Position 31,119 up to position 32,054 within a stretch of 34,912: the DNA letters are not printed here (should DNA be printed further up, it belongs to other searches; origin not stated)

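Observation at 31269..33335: Two-gene cassette: Nudix / polyprenyl-synthase-like fusion plus a membrane-anchored protein, a candidate undescribed system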

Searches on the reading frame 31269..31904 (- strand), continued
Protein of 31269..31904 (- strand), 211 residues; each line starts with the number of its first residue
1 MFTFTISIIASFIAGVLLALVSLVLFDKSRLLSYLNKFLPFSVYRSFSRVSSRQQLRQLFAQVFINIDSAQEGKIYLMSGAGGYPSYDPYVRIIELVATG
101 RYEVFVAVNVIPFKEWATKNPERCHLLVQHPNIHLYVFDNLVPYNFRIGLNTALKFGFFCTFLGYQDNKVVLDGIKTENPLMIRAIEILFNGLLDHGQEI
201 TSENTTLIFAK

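Call 78: search_protein_families(library=padloc, proteins=[L004:2310-3059:+, L004:3082-6270:+, L004:6281-7246:+, L004:9318-10328:+, L004:10352-11548:-], max_evalue=0.001)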
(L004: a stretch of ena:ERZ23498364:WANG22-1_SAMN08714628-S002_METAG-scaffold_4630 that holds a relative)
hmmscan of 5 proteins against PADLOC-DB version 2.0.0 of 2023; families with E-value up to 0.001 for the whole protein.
L004:2310-3059:+ (249 aa): 0 families

L004:3082-6270:+ (1062 aa): 20 families
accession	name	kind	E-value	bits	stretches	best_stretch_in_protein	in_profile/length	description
PDLC02384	pAgo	-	0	1286.3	1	5-1062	3-1030/1030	-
PDLC02420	Aga_SIR2-PNTD1-PNTD2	-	2.4e-176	586.8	1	10-1062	7-1010/1010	Class I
PDLC02436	pAgo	-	7.6e-111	369.2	1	588-1062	5-460/460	-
PDLC02377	pAgo_I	-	1.2e-104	348.7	1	592-1062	10-457/457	Class I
PDLC02419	Aga_SIR2-PNTD1-PNTD2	-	2.1e-89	298.7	1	24-457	8-422/558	Class I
PDLC02376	pAgo_I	-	4.1e-63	212.1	1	593-1062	6-455/455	Class I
PDLC02401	Aga_SIR2-PNTD1-PNTD2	-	6.7e-59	198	1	45-442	2-392/524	Class I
PDLC02378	pAgo_I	-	4.2e-37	126.1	1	752-1062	194-493/493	Class I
PDLC02392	pAgo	-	2.9e-28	96.8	1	718-1046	8-329/346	-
PDLC02402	Aga_SIR2-PNTD1-PNTD2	-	1.5e-27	94.1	1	26-288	17-281/876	Class I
PDLC05061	PDC-S65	-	2.6e-20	71.2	1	15-272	25-271/592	-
PDLC02428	PprPIWI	-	1.3e-16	58.5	1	731-1044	385-648/666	-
PDLC02397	pAgo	-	3.1e-15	54.1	1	722-1044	289-562/578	-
PDLC05060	PDC-S65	-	5.2e-15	53.3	1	122-232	31-141/503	-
PDLC02394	pAgo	-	1.4e-09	34.3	1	761-1045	835-1098/1121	-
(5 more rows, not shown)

L004:6281-7246:+ (321 aa): 0 families

L004:9318-10328:+ (336 aa): 0 families

L004:10352-11548:- (398 aa): 2 families
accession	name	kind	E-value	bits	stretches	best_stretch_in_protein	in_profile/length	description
PDLC04726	PDC-M60C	-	2.6e-38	130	1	144-394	139-399/407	-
PDLC00759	Effector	-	3e-12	43.8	1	181-260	273-352/506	PN-superfamily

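Call 80: find_encoding_contigs(protein=P0011, flank=10000, max_places=3)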
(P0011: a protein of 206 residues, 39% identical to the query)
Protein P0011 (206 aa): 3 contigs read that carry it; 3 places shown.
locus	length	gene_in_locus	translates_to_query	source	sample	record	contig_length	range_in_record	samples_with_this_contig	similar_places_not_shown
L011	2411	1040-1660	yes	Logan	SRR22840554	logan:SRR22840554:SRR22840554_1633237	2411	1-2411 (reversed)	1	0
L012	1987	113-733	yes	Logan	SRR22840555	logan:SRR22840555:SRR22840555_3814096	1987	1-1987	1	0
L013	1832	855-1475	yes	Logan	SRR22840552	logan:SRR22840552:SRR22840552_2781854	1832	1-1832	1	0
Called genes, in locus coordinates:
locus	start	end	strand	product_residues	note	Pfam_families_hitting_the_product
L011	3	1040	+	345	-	?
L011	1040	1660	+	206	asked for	-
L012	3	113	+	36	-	?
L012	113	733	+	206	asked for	-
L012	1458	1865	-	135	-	-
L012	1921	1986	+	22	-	?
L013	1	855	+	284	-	?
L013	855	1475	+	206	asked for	-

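Call 81: find_encoding_contigs(protein=P0020, flank=10000, max_places=3)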
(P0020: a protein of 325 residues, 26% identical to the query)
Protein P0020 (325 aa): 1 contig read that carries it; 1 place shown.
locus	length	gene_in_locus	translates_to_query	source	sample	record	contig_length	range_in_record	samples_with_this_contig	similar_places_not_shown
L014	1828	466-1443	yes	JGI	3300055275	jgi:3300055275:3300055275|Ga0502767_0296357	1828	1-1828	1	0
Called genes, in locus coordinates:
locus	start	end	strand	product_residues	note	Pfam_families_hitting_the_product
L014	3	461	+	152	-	?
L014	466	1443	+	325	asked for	-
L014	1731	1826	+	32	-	?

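Call 84: find_encoding_contigs(protein=P0004, flank=10000, max_places=4)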
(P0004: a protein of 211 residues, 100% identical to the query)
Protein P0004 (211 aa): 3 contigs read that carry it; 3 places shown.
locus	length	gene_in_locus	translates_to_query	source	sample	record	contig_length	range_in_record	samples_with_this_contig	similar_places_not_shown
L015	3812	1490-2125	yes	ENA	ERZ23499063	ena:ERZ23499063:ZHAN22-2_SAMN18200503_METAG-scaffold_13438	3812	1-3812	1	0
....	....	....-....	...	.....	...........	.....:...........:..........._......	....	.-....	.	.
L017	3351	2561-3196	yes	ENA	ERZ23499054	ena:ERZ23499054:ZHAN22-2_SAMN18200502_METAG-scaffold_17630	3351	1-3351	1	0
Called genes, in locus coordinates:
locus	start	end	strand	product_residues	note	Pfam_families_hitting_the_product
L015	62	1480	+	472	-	PF00293:NUDIX, PF14815:NUDIX_4 (weak), PF00348:polyprenyl_synt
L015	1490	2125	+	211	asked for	-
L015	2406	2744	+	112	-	PF00903:Glyoxalase (faint), PF18029:Glyoxalase_6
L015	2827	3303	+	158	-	PF01850:PIN (weak)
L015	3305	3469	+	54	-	-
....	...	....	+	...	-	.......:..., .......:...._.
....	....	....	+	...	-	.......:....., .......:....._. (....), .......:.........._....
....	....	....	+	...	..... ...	-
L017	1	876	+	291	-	?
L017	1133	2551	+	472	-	PF00293:NUDIX, PF14815:NUDIX_4 (weak), PF00348:polyprenyl_synt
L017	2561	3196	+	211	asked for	-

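Call 88: fold_search(model_id=the predicted structure, library=viral)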
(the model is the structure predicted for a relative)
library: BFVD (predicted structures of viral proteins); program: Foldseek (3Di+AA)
matches with E <= 10: 519; with E <= 0.001: 1
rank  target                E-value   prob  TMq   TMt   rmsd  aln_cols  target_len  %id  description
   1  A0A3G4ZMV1            2.5e-05  1.00  0.48  0.32   5.2       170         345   15  PLD phosphodiesterase domain-containing protein [Terrestrivirus sp.]
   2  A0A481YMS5            4.7e-03  0.99  0.40  0.30   7.6       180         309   12  PLD-like domain protein [Pithovirus LCDPAC01]
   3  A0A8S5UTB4            5.0e-03  0.98  0.38  0.39   7.6       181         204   12  Polyphosphate kinase C-terminal domain 1 [Siphoviridae sp. ct4fm14]
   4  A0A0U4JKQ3            6.5e-03  0.99  0.44  0.40   7.2       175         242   11  NucT-like nuclease [Arthrobacter phage Galaxy]
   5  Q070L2                8.3e-03  0.97  0.42  0.27   6.2       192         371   14  Palmitylated EEV envelope lipase [Nile crocodilepox virus (isolate Crocodylus niloticus/Zimbabwe/Ume/2001)]
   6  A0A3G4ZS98            4.9e-02  0.09  0.15  0.10  17.6       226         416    8  IS4 family transposase [Barrevirus sp.]
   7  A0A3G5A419            8.6e-02  0.23  0.17  0.10  12.7       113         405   10  Uncharacterized protein [Homavirus sp.]
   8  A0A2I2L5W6            1.2e-01  0.11  0.15  0.15  12.7       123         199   14  Uncharacterized protein [Orpheovirus IHUMI-LCC2]
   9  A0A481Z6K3            1.2e-01  0.13  0.17  0.21  11.3       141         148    6  Uncharacterized protein [Pithovirus LCPAC302]
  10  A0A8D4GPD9            1.5e-01  0.16  0.20  0.19   9.4       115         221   14  (no name in the UniProt tables at hand)
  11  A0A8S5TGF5            2.6e-01  0.06  0.13  0.16  11.2        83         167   10  Uncharacterized protein [Myoviridae sp. ctIty1]
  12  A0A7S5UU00            4.8e-01  0.09  0.21  0.27  13.5       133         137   12  (no name in the UniProt tables at hand)
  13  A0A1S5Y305            6.6e-01  0.30  0.18  0.38   4.1        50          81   14  Uncharacterized protein [uncultured archaeal virus]
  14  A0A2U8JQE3            6.6e-01  0.08  0.22  0.23  17.9       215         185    8  Uncharacterized protein [Perth betaflexivirus 1]
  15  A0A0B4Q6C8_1          6.6e-01  0.04  0.12  0.03  13.1       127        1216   11  Large tegument protein [Equid gammaherpesvirus 5]
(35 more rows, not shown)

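Call 95: search_protein_families(library=pfam, proteins=[L003:6648-8066:+, L003:9107-9811:+], max_evalue=0.01)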
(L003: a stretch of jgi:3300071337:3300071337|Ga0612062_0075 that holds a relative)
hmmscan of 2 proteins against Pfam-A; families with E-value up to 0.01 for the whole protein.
L003:6648-8066:+ (472 aa): 2 families
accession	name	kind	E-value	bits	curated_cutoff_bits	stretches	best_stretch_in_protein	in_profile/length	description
PF03572.23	Peptidase_S41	-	3.5e-21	75.9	24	1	235-445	2-164/165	Peptidase family S41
PF17816.7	PDZ_4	-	0.0036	18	23.1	1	128-163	19-55/114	PDZ domain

L003:9107-9811:+ (234 aa): 0 families

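Call 101: search_dna_similar(query=window:31269-31904:-, collection=plasmids, mode=protein, max_evalue=0.001, max_rows=10)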
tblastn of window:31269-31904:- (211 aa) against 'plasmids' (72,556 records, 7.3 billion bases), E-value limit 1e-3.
No match.

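Call 102: search_dna_similar(query=window:31269-31904:-, collection=phages, mode=protein, max_evalue=0.001, max_rows=10)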
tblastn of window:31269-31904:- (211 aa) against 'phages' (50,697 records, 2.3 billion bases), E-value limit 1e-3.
No match.
